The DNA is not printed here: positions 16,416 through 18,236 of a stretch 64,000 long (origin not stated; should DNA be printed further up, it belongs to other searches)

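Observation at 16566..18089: Actin-fold protein carrying a double zinc-ribbon insertion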

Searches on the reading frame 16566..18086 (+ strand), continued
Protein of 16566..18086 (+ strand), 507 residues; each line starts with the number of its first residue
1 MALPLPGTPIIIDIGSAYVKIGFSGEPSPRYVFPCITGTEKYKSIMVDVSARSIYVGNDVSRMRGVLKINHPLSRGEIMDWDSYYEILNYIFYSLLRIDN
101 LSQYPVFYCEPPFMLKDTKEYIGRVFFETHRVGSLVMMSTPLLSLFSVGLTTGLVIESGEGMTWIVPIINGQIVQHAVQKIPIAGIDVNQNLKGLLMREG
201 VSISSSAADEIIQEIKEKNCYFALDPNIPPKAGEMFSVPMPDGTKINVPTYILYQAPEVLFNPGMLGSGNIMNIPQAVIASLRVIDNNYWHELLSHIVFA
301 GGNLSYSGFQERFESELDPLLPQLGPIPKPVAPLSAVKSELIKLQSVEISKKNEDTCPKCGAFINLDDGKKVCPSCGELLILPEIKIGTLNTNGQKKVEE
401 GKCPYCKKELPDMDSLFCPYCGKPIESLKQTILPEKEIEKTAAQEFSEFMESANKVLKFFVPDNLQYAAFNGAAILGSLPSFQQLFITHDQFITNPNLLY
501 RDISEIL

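Call 50: fold_search(model_id=the predicted structure, library=pdb)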
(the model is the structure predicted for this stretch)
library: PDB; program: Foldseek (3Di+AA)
matches with E <= 10: 1044; with E <= 0.001: 762
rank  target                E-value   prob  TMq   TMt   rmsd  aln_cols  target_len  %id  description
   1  3eks                  5.4e-35  1.00  0.66  0.88   8.3       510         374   22  Crystal Structure of Monomeric Actin bound to Cytochalasin D (released 2008-10-07)
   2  8dmy_A                1.7e-34  1.00  0.66  0.89   8.0       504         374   24  Cryo-EM structure of cardiac muscle alpha-actin (released 2023-04-12)
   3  8trm_A                1.7e-34  1.00  0.66  0.89   8.1       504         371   24  Actin 1 from T. gondii in filaments bound to MgADP (released 2024-03-06)
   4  8v2z_A                2.0e-34  1.00  0.66  0.90   8.1       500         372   24  Cryo-EM Structure of Smooth Muscle Gamma Actin (ACTG2) Mutant R257C (released 2024-05-01)
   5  6tu4_A                2.4e-34  1.00  0.67  0.90   7.6       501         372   24  Structure of Plasmodium Actin1 filament (released 2021-01-13)
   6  8dmy_C                2.4e-34  1.00  0.67  0.89   8.0       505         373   24  Cryo-EM structure of cardiac muscle alpha-actin (released 2023-04-12)
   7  6nbw_A                2.9e-34  1.00  0.66  0.90   8.2       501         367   23  Ternary Complex of Beta/Gamma-Actin with Profilin and AnCoA-NAA80 (released 2020-01-29)
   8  4cbw_A                2.9e-34  1.00  0.64  0.88   8.3       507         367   24  Crystal structure of Plasmodium berghei actin I with D-loop from muscle actin (released 2014-04-30)
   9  8v30_A                3.6e-34  1.00  0.67  0.90   7.6       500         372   24  Smooth Muscle Gamma Actin (ACTG2) Filament Mutant R40C (released 2024-05-01)
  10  9nb9_D                3.6e-34  1.00  0.66  0.88   8.2       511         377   24  Viral protein DP71L in complex with phosphorylated eIF2alpha (NTD) and protein phosphatase 1A (D64A), stabilized by G- (released 2025-07-09)
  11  2asm                  4.3e-34  1.00  0.64  0.89   8.3       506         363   23  Structure of Rabbit Actin In Complex With Reidispongiolide A (released 2005-10-11)
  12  2q36                  5.7e-34  1.00  0.64  0.89   8.3       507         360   23  Actin Dimer Cross-linked between Residues 191 and 374 and complexed with Kabiramide C (released 2007-06-05)
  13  5zza_A                5.7e-34  1.00  0.65  0.87   8.6       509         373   24  OdinProfilin/Rabbit Actin Complex (released 2018-10-10)
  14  8r3h_F                6.4e-34  1.00  0.67  0.91   6.8       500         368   24  Phalloidin bound F-actin (released 2025-05-21)
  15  3chw_A                6.4e-34  1.00  0.64  0.89   7.1       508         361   22  Complex of Dictyostelium discoideum Actin with Profilin and the Last Poly-Pro of Human VASP (released 2008-08-19)
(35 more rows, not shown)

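Call 64: find_encoding_contigs(protein=P0290, flank=6000, max_places=1)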
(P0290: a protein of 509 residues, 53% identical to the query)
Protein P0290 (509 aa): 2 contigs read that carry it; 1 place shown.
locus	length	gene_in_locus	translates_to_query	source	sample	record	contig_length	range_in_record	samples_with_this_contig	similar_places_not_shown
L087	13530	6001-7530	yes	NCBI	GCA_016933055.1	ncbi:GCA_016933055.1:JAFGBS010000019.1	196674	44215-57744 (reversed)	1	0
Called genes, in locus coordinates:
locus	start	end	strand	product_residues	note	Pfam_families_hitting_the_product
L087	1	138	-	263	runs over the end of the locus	PF00994:MoCF_biosynth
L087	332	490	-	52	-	-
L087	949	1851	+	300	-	PF00459:Inositol_P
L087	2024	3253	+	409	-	PF04212:MIT, PF07724:AAA_2 (weak), PF00004:AAA, PF17862:AAA_lid_3, PF09336:Vps4_C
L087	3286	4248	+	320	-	PF05871:ESCRT-II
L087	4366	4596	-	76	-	-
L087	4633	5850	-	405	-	PF01408:GFO_IDH_MocA, PF22725:GFO_IDH_MocA_C3, PF02894:GFO_IDH_MocA_C (weak)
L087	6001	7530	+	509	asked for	PF00022:Actin, PF06723:MreB_Mbl (weak), PF12773:DZR (faint), PF18912:DZR_2 (faint), PF10571:UPF0547 (faint), PF13240:Zn_Ribbon_1 (faint)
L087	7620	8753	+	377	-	PF00432:Prenyltrans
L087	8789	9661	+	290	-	PF00763:THF_DHG_CYH, PF02882:THF_DHG_CYH_C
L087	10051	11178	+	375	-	PF00571:CBS, PF02482:Ribosomal_S30AE (weak)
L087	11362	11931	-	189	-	PF02887:PK_C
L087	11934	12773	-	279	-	PF02463:SMC_N (weak), PF00005:ABC_tran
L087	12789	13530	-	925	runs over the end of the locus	PF02687:FtsX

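Call 65: find_encoding_contigs(protein=P0309, flank=6000, max_places=1)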
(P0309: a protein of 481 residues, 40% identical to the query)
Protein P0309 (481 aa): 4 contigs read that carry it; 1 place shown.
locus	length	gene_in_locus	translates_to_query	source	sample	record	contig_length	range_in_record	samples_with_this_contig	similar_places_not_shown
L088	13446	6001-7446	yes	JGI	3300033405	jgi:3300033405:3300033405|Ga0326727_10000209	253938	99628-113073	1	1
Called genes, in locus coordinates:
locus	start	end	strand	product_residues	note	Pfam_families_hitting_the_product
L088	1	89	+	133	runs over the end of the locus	-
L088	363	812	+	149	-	-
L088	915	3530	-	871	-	-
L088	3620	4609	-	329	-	-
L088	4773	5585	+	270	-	PF00378:ECH_1, PF16113:ECH_2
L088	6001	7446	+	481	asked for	PF00022:Actin, PF06723:MreB_Mbl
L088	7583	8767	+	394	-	PF00432:Prenyltrans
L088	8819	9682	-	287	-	PF01993:MTD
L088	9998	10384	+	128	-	PF00571:CBS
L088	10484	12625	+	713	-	-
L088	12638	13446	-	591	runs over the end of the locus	PF02878:PGM_PMM_I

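Call 66: find_encoding_contigs(protein=P0296, flank=6000, max_places=1)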
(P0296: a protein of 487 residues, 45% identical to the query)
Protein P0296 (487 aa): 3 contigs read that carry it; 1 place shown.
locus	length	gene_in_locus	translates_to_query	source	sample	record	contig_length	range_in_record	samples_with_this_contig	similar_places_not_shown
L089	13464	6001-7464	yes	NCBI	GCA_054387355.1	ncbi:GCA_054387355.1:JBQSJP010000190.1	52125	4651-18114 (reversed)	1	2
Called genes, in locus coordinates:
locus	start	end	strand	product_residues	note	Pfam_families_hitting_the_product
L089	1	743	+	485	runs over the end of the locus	PF00009:GTP_EFTU, PF03144:GTP_EFTU_D2, PF21440:aSelB_III, PF21208:euk_SelB_III (faint)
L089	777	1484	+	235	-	PF02585:PIG-L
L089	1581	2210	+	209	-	PF03357:Snf7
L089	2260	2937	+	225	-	PF03357:Snf7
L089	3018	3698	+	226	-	PF02545:Maf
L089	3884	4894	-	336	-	-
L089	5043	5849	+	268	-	PF00378:ECH_1, PF16113:ECH_2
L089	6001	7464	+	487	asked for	PF00022:Actin, PF06723:MreB_Mbl (weak)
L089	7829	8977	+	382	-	PF00432:Prenyltrans (weak)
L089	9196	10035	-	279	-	PF01993:MTD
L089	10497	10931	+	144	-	PF00571:CBS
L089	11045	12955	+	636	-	-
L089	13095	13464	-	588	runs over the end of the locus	PF02878:PGM_PMM_I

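Call 67: find_encoding_contigs(protein=P0322, flank=6000, max_places=1)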
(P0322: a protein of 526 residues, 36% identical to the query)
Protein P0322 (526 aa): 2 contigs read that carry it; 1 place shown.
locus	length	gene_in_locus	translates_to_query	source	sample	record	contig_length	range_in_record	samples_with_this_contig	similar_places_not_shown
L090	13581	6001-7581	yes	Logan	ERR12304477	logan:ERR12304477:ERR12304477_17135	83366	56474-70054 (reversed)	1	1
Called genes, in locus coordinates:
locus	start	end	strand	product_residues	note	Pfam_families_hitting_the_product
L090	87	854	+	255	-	PF01145:Band_7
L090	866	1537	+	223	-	PF00215:OMPdecase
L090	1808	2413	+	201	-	-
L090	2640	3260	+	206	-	PF13240:Zn_Ribbon_1 (weak)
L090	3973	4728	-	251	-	PF02732:ERCC4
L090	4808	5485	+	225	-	-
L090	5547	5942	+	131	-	PF00126:HTH_1 (faint)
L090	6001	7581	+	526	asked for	PF00022:Actin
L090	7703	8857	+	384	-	PF00432:Prenyltrans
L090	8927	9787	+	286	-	PF00763:THF_DHG_CYH, PF02882:THF_DHG_CYH_C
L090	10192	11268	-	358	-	PF00684:DnaJ_CXXCXGXG (faint)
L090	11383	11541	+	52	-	-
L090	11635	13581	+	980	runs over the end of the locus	PF00270:DEAD, PF04851:ResIII (faint), PF00271:Helicase_C, PF19131:DUF5814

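Call 69: find_encoding_contigs(protein=P0279, flank=5000, max_places=1)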
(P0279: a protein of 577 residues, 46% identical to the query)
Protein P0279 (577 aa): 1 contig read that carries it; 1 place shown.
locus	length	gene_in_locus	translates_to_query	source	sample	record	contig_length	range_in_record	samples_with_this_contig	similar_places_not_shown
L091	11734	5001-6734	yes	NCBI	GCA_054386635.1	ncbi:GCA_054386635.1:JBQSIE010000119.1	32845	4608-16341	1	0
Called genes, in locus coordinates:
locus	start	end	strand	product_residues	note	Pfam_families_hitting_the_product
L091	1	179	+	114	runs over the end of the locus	-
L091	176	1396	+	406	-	PF00520:Ion_trans, PF07885:Ion_trans_2, PF02254:TrkA_N, PF22614:Slo-like_RCK (faint), PF02254:TrkA_N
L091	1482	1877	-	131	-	-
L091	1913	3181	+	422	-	PF01472:PUA, PF01189:Methyltr_RsmB-F, PF13847:Methyltransf_31 (weak)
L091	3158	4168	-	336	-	-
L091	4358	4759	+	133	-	PF00571:CBS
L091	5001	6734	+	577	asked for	PF00022:Actin, PF13240:Zn_Ribbon_1 (faint), PF13248:Zn_ribbon_3 (faint), PF18912:DZR_2 (faint), PF24460:DUF7575 (faint), PF12773:DZR (weak)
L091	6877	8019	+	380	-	PF00432:Prenyltrans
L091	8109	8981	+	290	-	PF00763:THF_DHG_CYH, PF02882:THF_DHG_CYH_C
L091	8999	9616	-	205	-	PF01812:5-FTHF_cyc-lig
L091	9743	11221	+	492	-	PF00478:IMPDH, PF00571:CBS, PF01070:FMN_dh (faint)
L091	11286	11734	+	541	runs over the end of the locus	PF02142:MGS, PF01808:AICARFT_IMPCHas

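Call 70: find_encoding_contigs(protein=P0285, flank=5000, max_places=1)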
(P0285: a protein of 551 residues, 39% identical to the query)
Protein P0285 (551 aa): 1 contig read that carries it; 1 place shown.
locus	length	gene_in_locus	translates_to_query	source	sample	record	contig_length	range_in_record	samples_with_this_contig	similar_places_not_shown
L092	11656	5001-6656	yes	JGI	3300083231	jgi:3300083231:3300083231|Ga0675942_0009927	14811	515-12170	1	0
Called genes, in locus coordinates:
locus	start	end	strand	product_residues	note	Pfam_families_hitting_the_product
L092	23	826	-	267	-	PF04951:Peptidase_M55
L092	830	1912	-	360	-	PF01408:GFO_IDH_MocA, PF02894:GFO_IDH_MocA_C, PF22725:GFO_IDH_MocA_C3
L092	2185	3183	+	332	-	-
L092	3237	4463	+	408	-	PF01408:GFO_IDH_MocA, PF22725:GFO_IDH_MocA_C3, PF02894:GFO_IDH_MocA_C (weak)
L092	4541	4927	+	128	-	-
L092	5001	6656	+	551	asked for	PF00022:Actin, PF17032:Zn_ribbon_15 (faint), PF18912:DZR_2 (faint), PF24460:DUF7575 (faint), PF12773:DZR, PF13240:Zn_Ribbon_1 (weak), PF13248:Zn_ribbon_3 (weak)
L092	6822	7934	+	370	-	PF00432:Prenyltrans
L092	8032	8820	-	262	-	-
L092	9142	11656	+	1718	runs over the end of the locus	?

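Call 71: find_encoding_contigs(protein=P0127, flank=5000, max_places=1)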
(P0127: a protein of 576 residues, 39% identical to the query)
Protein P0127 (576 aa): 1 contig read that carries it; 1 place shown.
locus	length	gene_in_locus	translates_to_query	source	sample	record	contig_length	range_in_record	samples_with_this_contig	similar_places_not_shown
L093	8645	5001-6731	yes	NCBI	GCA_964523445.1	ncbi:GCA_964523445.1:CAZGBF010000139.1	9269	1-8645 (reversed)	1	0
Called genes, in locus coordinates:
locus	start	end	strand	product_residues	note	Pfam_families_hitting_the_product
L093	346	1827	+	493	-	PF00374:NiFeSe_Hases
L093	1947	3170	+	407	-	PF01408:GFO_IDH_MocA, PF22725:GFO_IDH_MocA_C3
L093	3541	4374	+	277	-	-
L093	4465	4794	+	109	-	PF00126:HTH_1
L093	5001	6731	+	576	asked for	PF00022:Actin, PF17032:Zn_ribbon_15 (faint), PF10571:UPF0547 (faint), PF12773:DZR, PF13240:Zn_Ribbon_1 (weak), PF13248:Zn_ribbon_3 (weak), PF18912:DZR_2 (faint), PF24460:DUF7575 (weak)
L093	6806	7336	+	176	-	-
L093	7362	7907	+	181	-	PF00432:Prenyltrans (faint)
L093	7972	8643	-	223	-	?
